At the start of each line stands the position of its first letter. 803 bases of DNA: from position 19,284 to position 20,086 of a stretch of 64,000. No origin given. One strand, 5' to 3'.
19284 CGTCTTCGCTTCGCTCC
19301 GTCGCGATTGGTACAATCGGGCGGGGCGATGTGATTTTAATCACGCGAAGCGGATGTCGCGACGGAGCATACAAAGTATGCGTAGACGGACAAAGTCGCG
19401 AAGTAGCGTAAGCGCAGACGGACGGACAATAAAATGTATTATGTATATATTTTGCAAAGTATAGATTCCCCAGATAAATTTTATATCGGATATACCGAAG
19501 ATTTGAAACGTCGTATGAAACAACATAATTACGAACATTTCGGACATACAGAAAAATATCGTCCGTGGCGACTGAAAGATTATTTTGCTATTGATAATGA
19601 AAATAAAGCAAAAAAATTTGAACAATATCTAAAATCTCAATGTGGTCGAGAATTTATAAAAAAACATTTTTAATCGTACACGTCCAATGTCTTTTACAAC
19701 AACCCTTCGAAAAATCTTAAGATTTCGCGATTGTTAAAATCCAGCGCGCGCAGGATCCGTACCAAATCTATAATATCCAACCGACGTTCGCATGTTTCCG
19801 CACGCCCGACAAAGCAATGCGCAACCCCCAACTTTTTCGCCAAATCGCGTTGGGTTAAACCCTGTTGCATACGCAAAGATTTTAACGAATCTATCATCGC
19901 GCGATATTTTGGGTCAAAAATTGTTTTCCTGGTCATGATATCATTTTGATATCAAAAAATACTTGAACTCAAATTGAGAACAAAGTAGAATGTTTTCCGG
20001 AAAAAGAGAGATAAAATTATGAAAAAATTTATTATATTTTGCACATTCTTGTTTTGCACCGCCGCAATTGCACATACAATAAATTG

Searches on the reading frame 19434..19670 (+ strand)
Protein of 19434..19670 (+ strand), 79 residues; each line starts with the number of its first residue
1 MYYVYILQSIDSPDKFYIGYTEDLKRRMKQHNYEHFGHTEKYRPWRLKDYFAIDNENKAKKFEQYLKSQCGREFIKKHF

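Call 92: search_protein_families(library=pfam, proteins=[window:19434-19670:+], max_evalue=0.01)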
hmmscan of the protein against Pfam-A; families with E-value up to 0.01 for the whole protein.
seq(79 aa): 3 families
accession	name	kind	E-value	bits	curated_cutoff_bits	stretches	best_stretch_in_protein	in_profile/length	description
PF01541.30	GIY-YIG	-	1.2e-13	51.6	22.6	1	1-70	1-72/78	GIY-YIG catalytic domain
PF10544.15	T5orf172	-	5.1e-08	33.8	20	1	3-68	2-65/101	T5orf172 domain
PF13455.12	MUG113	-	0.00067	20.6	22.3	1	18-68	3-45/73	Meiotically up-regulated gene 113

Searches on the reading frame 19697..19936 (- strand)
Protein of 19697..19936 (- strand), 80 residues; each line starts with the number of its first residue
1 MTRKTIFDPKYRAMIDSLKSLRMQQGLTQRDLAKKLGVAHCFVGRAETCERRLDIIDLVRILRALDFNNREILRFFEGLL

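Call 92: search_protein_families(library=pfam, proteins=[window:19697-19936:-], max_evalue=0.01)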
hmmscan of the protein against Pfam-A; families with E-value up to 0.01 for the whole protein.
seq(80 aa): 2 families
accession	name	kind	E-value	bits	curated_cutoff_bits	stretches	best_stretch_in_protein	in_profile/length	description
PF01381.28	HTH_3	-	6.9e-08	32.8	23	1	18-66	1-49/55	Helix-turn-helix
PF13560.12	HTH_31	-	9.9e-07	29.4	27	1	18-69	6-58/64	Helix-turn-helix domain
